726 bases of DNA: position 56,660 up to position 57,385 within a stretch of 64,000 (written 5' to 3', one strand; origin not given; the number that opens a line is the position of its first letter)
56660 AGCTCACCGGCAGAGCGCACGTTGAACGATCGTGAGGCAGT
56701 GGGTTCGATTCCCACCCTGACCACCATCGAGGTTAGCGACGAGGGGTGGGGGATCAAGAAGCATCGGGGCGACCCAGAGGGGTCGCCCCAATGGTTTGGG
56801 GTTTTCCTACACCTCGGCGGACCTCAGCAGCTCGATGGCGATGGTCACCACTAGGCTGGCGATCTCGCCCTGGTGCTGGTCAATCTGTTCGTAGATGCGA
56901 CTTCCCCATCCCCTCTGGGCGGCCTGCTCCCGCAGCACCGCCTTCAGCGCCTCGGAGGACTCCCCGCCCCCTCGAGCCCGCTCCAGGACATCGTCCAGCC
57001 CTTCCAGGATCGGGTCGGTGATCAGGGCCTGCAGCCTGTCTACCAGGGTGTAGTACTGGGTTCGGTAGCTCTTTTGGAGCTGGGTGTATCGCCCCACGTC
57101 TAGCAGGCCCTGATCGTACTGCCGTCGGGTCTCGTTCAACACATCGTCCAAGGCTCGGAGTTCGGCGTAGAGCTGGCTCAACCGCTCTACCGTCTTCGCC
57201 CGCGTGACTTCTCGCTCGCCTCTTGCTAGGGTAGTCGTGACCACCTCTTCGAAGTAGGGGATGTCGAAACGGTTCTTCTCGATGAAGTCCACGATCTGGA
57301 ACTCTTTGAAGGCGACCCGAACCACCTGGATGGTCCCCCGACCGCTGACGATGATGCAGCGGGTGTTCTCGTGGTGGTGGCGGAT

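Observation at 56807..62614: Four-gene all-REC signalling cluster including a REC-Ser/Thr kinase fusion and a REC-multiGAF-histidine kinase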

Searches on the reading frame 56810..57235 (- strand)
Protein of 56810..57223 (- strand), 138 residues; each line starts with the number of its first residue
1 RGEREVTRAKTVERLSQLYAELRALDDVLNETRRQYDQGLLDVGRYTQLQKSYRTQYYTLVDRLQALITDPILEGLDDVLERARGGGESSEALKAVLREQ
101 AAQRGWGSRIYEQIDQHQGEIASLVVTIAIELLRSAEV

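Call 17: find_homologous_proteins(query=window:56810-57223:-, max_evalue=10)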
Query seq(138 aa) (138 aa): 1 proteins with E <= 10 among 372 candidates.
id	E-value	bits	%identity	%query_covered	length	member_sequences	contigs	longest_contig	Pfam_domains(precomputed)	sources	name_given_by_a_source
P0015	9.3e-20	89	48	89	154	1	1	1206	-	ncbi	ncbi:MAG: hypothetical protein D6759_19700, partial [Chloroflexi bacterium]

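Call 34: search_protein_representatives(alignment_id=A2)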
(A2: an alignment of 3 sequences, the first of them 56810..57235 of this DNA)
Query: 3 sequences, 142 profile positions. Proteins with E-value up to 0.001 (for the whole library): 47; up to 1e-10: 17; up to 1e-30: 3. The best 47 are listed.
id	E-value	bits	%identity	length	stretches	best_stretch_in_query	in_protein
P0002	3.0e-73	260.5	-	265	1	1-141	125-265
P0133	2.4e-50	186.2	-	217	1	12-140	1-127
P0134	2.9e-31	124.3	-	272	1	15-139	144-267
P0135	4.2e-28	114.1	-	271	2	7-137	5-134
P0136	1.3e-18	83.4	-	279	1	12-138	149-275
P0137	2.3e-18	82.5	-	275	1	12-140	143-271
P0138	3.1e-17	78.9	-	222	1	17-137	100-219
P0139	1.4e-16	76.8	-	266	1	12-138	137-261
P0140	5.5e-16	74.8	-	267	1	4-135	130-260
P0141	7.5e-14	67.9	-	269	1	14-140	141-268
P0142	2.5e-13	66.2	-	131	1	13-138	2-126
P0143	8.1e-13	64.5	-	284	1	8-139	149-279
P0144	7.7e-12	61.4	-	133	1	20-138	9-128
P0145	1.3e-11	60.6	-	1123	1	10-137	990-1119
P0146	2.0e-11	60.0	-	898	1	12-138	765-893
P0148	2.8e-11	59.6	-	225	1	14-139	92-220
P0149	1.1e-10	57.6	-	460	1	3-139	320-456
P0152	1.6e-09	53.9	-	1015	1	9-138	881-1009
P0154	2.4e-09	53.3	-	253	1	8-137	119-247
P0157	9.1e-09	51.4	-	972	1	11-140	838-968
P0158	4.6e-08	49.2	-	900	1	12-138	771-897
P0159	6.2e-08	48.7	-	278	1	10-140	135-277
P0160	1.1e-07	47.9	-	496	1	16-139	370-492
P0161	2.2e-07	46.9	-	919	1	13-138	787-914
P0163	4.2e-06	42.8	-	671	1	12-135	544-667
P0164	4.9e-06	42.6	-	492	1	13-138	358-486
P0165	6.3e-06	42.2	-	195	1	11-139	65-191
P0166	6.8e-06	42.1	-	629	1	17-136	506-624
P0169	2.3e-05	40.4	-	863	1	10-139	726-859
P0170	5.2e-05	39.2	-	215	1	14-136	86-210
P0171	1.3e-04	38.0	-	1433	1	8-135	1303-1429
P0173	1.8e-04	37.5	-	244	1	18-107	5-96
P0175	3.6e-04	36.5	-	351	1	18-133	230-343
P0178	7.2e-04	35.5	-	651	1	17-132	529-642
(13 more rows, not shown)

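Call 35: search_protein_families(library=pfam, proteins=[P0145, P0146, P0149, P0152, P0157, P0158, P0160, P0161, P0163, P0164], max_evalue=0.001)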
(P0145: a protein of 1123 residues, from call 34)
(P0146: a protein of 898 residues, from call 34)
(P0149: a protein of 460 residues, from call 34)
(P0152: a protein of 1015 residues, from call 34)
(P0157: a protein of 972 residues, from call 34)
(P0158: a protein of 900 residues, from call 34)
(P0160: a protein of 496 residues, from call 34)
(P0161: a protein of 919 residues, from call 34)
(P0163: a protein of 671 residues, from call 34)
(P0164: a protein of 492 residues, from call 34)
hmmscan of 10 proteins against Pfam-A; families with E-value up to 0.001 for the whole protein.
P0145 (1123 aa): 5 families
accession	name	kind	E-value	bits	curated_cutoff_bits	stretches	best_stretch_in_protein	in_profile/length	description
PF13646.12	HEAT_2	-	8.3e-22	77.7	27.7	2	570-650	7-87/88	HEAT repeats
PF03130.22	HEAT_PBS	-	2.5e-10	40.3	20.9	0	940-962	1-23/27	PBS lyase HEAT-like repeat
PF05729.18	NACHT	-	1.9e-08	34.7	26.7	1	127-269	2-165/167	NACHT domain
PF02985.28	HEAT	-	5.6e-07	29.7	23.5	0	925-952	1-28/31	HEAT repeat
PF25199.1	nSTAND_NTPase5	-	1.2e-05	25.6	34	1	123-213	39-116/145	Novel STAND NTPase 5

P0146 (898 aa): 3 families
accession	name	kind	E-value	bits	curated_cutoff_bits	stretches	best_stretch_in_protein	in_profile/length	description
PF13646.12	HEAT_2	-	6.2e-08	33.2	27.7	1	645-725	16-87/88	HEAT repeats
PF05729.18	NACHT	-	4e-05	23.9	26.7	0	66-203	2-162/167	NACHT domain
PF25199.1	nSTAND_NTPase5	-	0.00053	20.3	34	0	64-155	41-121/145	Novel STAND NTPase 5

P0149 (460 aa): 4 families
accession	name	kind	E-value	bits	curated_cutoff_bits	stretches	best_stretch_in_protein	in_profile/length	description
PF13676.11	TIR_2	-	1.2e-29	103.7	28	1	7-126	1-120/122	TIR domain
PF00072.30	Response_reg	-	1.8e-10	41.4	30.2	1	193-286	1-88/111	Response regulator receiver domain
PF01582.25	TIR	-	1.5e-09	38.3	21.3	1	8-104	5-99/179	TIR domain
PF08937.16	ThsB_TIR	-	8e-05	23.4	21.2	0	8-92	1-86/100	Thoeris protein ThsB, TIR-like domain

P0152 (1015 aa): 7 families
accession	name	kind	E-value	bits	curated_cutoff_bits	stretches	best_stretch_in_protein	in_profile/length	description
PF13646.12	HEAT_2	-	2.1e-20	73.2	27.7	2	788-861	16-87/88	HEAT repeats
PF05729.18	NACHT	-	2.6e-05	24.5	26.7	1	169-309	2-164/167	NACHT domain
PF02985.28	HEAT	-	7.4e-05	23.1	23.5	0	807-829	3-25/31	HEAT repeat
PF12775.13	AAA_7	-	0.00014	21.9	25.8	0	165-263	31-128/181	P-loop containing dynein motor region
PF25199.1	nSTAND_NTPase5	-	0.00019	21.7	34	0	167-208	41-82/145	Novel STAND NTPase 5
PF13401.12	AAA_22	-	0.00056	20.7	27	0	169-227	7-64/130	AAA domain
PF12717.13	Cnd1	-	0.00069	20.1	26.4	0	805-892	22-109/162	non-SMC mitotic condensation complex subunit 1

P0157 (972 aa): 5 families
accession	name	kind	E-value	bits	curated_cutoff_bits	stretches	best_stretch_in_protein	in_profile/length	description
PF13646.12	HEAT_2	-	4e-11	43.5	27.7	0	702-792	9-87/88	HEAT repeats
PF25199.1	nSTAND_NTPase5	-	8.1e-06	26.2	34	1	113-227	37-134/145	Novel STAND NTPase 5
PF05729.18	NACHT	-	2.9e-05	24.4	26.7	1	119-262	2-165/167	NACHT domain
PF02985.28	HEAT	-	0.00012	22.5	23.5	0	770-795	2-27/31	HEAT repeat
PF00931.28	NB-ARC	-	0.00073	19.3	23.5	0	111-311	12-221/248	NB-ARC domain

P0158 (900 aa): 6 families
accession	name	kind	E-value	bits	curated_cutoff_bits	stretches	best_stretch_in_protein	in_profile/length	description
PF13646.12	HEAT_2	-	6.4e-09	36.4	27.7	0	713-762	5-56/88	HEAT repeats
PF25199.1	nSTAND_NTPase5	-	5.3e-05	23.5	34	1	65-171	44-135/145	Novel STAND NTPase 5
PF02985.28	HEAT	-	0.0001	22.6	23.5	0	713-735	5-27/31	HEAT repeat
PF05729.18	NACHT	-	0.00012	22.4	26.7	1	65-206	3-163/167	NACHT domain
PF13401.12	AAA_22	-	0.00017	22.3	27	0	61-124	4-64/130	AAA domain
PF09454.15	Vps23_core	-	0.00038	20.8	26.8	0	771-811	6-46/64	Vps23 core domain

P0160 (496 aa): 1 family
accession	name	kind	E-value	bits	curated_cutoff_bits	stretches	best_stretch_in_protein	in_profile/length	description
PF13271.11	DUF4062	-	7.9e-11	42.5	24.7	1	5-66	1-62/82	Domain of unknown function (DUF4062)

P0161 (919 aa): 8 families
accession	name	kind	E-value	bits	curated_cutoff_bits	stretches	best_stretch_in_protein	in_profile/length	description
PF13646.12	HEAT_2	-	6.7e-12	46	27.7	0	500-584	2-86/88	HEAT repeats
PF05729.18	NACHT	-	2.1e-11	44.4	26.7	1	63-204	1-165/167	NACHT domain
PF13401.12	AAA_22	-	8e-07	29.9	27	1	61-142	4-78/130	AAA domain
PF20720.3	nSTAND3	-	1.8e-05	24.9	27.2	1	59-98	14-52/155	Novel STAND NTPase 3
PF12775.13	AAA_7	-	2.4e-05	24.4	25.8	1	59-140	30-110/181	P-loop containing dynein motor region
PF25199.1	nSTAND_NTPase5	-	4.8e-05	23.7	34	1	61-129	40-111/145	Novel STAND NTPase 5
PF13191.12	AAA_16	-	0.0004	21.3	32.6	0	61-102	23-63/167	AAA ATPase domain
PF00910.28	RNA_helicase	-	0.0008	20.3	21.5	0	65-144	1-76/105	RNA helicase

P0163 (671 aa): 0 families

P0164 (492 aa): 1 family
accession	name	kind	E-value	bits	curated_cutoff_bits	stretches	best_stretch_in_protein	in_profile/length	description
PF14516.12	AAA_35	-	7.9e-21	74.6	27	1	10-343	3-329/331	AAA-like domain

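Call 36: search_protein_families(library=pfam, proteins=[P0166, P0169, P0171, P0178, P0175, P0135, P0133, P0134, P0154, P0159], max_evalue=0.001)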
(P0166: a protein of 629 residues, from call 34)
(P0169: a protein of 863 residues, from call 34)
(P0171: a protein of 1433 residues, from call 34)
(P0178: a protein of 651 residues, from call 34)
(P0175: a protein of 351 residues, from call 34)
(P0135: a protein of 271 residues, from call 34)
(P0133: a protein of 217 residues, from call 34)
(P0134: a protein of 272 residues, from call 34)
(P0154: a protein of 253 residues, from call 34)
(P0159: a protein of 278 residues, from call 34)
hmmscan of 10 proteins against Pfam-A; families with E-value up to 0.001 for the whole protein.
P0166 (629 aa): 0 families

P0169 (863 aa): 1 family
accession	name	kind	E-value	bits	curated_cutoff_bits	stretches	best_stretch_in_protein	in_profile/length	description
PF01467.32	CTP_transf_like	-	2.5e-05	24.9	21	1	339-383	1-49/133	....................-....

P0171 (1433 aa): 15 families
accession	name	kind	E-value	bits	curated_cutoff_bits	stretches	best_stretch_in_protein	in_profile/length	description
PF13428.12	TPR_14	-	3.1e-22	77.2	23.5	0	477-518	3-44/44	Tetratricopeptide repeat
PF07719.23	TPR_2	-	4.7e-21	73.5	27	1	357-389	1-33/34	Tetratricopeptide repeat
PF14559.12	TPR_19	-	8.8e-20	71.2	25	2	420-464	3-47/68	Tetratricopeptide repeat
PF13181.12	TPR_8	-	2e-18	65.3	25.7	0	357-385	1-29/34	Tetratricopeptide repeat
PF00515.34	TPR_1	-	3.4e-18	65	27.8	1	357-389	1-33/34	Tetratricopeptide repeat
PF13414.12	TPR_11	-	1.4e-16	60.3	26.8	0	416-456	2-42/42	TPR repeat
PF13431.12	TPR_17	-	4.3e-14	52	24.4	0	132-163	2-33/34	Tetratricopeptide repeat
PF23914.1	TPR_CcmH_CycH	-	2e-10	41.1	42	1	81-172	56-150/158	Cytochrome c-type biogenesis protein H TPR domain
PF13424.12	TPR_12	-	2.9e-09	37.4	30.1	1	324-388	6-76/77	Tetratricopeptide repeat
PF12569.14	NatA_aux_su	-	6e-07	29.2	33.3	0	68-144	186-259/515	N-terminal acetyltransferase A, auxiliary subunit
PF13432.12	TPR_16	-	3e-06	28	32.7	0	80-143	2-65/65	Tetratricopeptide repeat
PF25058.1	ARM_TT21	-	1.2e-05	25.7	27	0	319-395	22-95/155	Tetratricopeptide repeat protein 21 ARM repeat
PF09976.15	TPR_21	-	4.4e-05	23.8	25.5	1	327-390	119-179/193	Tetratricopeptide repeat-like domain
PF13176.12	TPR_7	-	8.1e-05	22.9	27.9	0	418-437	9-28/36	Tetratricopeptide repeat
PF25063.1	ARM_TT21_C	-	0.00016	22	35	0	78-178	98-199/209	Tetratricopeptide repeat protein 21 C-terminal ARM domain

P0178 (651 aa): 1 family
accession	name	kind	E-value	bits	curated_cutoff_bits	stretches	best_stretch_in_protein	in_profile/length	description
PF00027.35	cNMP_binding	-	1.5e-14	54.2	27.5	1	273-354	2-88/89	Cyclic nucleotide-binding domain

P0175 (351 aa): 0 families

P0135 (271 aa): 2 families
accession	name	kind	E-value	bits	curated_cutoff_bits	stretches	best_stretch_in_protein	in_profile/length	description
PF21655.3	L544_NTransf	-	0.00024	21.5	27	0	61-89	95-123/193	L544, nucleotidyltransferase domain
PF20935.2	DUF6847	-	0.00027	21.4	27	0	5-47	23-65/141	Family of unknown function (DUF6847)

P0133 (217 aa): 0 families

P0134 (272 aa): 1 family
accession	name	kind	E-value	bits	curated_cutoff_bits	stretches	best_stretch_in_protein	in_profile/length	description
PF00072.30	Response_reg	-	1.8e-10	41.4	30.2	1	5-88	1-79/111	Response regulator receiver domain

P0154 (253 aa): 0 families

P0159 (278 aa): 1 family
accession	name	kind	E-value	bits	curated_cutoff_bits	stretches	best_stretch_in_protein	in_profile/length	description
PF00072.30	Response_reg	-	4e-06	27.4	30.2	1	5-113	1-101/111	Response regulator receiver domain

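Call 44: search_solved_structures(query=A4, max_evalue=10)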
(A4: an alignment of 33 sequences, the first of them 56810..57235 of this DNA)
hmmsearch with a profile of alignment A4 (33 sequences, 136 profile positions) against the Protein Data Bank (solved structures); distinct sequences matched with E-value up to 10: 68 (the best 60 are shown).
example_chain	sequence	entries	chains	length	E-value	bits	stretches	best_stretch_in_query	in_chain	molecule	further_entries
2f66_A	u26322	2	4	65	0.015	18.4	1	8-66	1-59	Suppressor protein STP22 of temperature-sensitive alpha-factor receptor and arginine perme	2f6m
2p22_A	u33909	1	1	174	0.046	16.8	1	9-65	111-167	Suppressor protein STP22 of temperature-sensitive alpha-factor receptor and arginine perme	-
4c2m_A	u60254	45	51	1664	0.046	16.8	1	29-87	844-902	DNA-DIRECTED RNA POLYMERASE I SUBUNIT RPA190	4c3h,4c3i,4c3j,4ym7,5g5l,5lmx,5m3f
9tlr_A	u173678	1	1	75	0.099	15.7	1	14-36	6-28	Sc-apCC-2-BCL-xL-11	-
5kb0_A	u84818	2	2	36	0.11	15.6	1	10-37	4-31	Pb(II)Zn(II)(GRAND Coil Ser-L16CL30H)3+ | Hg(II)Zn(II)(GRAND Coil Ser-L16CL30H)3+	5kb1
2caz_A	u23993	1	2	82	0.12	15.5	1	9-66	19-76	SUPPRESSOR PROTEIN STP22 OF TEMPERATURE-SENSITIVE ALPHA-FACTOR RECEPTOR AND ARGININE PERME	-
8whn_A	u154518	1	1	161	0.16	15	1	7-68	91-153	Ribophorin 1 superfamily protein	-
6egn_A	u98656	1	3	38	0.17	14.9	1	9-37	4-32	Hg(II)(GRAND CoilSerL16CL19(DLE))3-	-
5zuv_A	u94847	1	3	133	0.18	14.9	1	10-59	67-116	Spike glycoprotein,Spike glycoprotein,inhibitor EK1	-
6egl_A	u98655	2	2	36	0.2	14.7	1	10-37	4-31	Apo-(GRAND CoilSerL12(DLE)L16C)3 | Apo-(GRAND CoilSerL16CL19(DLE))3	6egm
4i3m_A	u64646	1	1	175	0.22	14.6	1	11-44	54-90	Aerotaxis transducer Aer2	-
6un9_A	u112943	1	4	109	0.23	14.6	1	4-89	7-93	Uncharacterized protein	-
3h5g_A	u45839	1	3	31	0.28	14.2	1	9-33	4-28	COIL SER L16D-Pen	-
3lnr_A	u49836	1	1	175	0.31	14.1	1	12-44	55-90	Aerotaxis transducer Aer2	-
6mcd_A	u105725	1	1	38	0.32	14.1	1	9-37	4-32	Pb(II)(GRAND Coil Ser L12CL16A)-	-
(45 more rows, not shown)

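Call 46: find_related_loci(query=A5, collection=genome_contigs, flank=10000)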
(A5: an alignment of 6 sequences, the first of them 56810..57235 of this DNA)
Query A5 (142 aa) in genome_contigs; peptide patterns used: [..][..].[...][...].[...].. (x = any residue, [..] = any of these).
419 stretches matched a pattern, but none encodes a relative of the query by tblastn (E <= 1e-3).

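Call 47: find_encoding_contigs(protein=P0145, flank=10000, max_places=3)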
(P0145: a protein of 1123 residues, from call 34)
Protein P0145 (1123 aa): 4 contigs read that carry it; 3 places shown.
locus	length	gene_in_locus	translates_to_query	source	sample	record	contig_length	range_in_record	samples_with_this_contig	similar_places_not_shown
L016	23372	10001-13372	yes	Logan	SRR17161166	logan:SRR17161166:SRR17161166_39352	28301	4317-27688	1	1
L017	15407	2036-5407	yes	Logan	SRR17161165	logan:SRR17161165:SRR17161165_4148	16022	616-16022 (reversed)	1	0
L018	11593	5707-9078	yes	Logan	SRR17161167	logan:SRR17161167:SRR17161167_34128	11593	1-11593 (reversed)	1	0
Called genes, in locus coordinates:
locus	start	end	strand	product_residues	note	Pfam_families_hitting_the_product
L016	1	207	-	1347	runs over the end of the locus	PF04851:ResIII (faint), PF19587:DUF6094, PF00271:Helicase_C (weak)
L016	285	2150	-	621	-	-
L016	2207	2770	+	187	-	-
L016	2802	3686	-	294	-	PF00075:RNase_H, PF13456:RVT_3 (weak)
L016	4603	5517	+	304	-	PF00389:2-Hacid_dh, PF02826:2-Hacid_dh_C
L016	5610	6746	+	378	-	PF00155:Aminotran_1_2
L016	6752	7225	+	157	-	-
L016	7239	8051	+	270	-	PF04016:DUF364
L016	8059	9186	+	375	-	PF00890:FAD_binding_2 (weak), PF01266:DAO, PF03486:HI0933_like (faint), PF07992:Pyr_redox_2 (faint)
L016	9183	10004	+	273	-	PF01209:Ubie_methyltran, PF08003:Methyltransf_9 (weak), PF13489:Methyltransf_23, PF01728:FtsJ (weak), PF13847:Methyltransf_31, PF08241:Methyltransf_11, PF08242:Methyltransf_12, PF13649:Methyltransf_25, +1 more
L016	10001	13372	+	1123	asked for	PF05729:NACHT, PF02985:HEAT (faint), PF03130:HEAT_PBS (faint), PF13646:HEAT_2 (weak)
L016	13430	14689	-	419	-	PF14690:Zn_ribbon_ISL3 (weak), PF01610:DDE_Tnp_ISL3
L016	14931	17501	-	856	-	PF01807:Zn_ribbon_DnaG (faint)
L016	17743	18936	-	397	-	-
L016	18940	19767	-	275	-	PF01656:CbiA, PF13614:AAA_31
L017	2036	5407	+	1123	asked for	PF05729:NACHT, PF02985:HEAT (faint), PF03130:HEAT_PBS (faint), PF13646:HEAT_2 (weak)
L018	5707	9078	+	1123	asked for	PF05729:NACHT, PF02985:HEAT (faint), PF03130:HEAT_PBS (faint), PF13646:HEAT_2 (weak)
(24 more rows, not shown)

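Call 48: find_encoding_contigs(protein=P0149, flank=10000, max_places=3)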
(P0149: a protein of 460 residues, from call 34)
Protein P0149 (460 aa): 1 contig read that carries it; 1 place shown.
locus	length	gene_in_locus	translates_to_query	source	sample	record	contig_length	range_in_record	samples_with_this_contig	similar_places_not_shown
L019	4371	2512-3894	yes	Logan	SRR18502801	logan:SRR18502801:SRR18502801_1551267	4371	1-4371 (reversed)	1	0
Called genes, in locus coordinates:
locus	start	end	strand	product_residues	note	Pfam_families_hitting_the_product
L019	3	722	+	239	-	?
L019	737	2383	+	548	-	PF00072:Response_reg, PF19974:TCAD9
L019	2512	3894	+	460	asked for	PF01582:TIR, PF13676:TIR_2, PF00072:Response_reg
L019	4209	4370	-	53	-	?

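Call 49: find_encoding_contigs(protein=P0015, flank=10000, max_places=5)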
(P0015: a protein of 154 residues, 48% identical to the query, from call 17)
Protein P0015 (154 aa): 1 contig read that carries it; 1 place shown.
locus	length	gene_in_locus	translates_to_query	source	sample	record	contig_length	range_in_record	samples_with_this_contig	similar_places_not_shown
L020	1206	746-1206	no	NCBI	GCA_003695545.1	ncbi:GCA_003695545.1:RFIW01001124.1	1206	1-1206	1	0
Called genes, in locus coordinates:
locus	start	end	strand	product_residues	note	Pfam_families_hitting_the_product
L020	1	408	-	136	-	?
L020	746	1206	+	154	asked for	?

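Call 50: find_encoding_contigs(protein=P0133, flank=10000, max_places=5)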
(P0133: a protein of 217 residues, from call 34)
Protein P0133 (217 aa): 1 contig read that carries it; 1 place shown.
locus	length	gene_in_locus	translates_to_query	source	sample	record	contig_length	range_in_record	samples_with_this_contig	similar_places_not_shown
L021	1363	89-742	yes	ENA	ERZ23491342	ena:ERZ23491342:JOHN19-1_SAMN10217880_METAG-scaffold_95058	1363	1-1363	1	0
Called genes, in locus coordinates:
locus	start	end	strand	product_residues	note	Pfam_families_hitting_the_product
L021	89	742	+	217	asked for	-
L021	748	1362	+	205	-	?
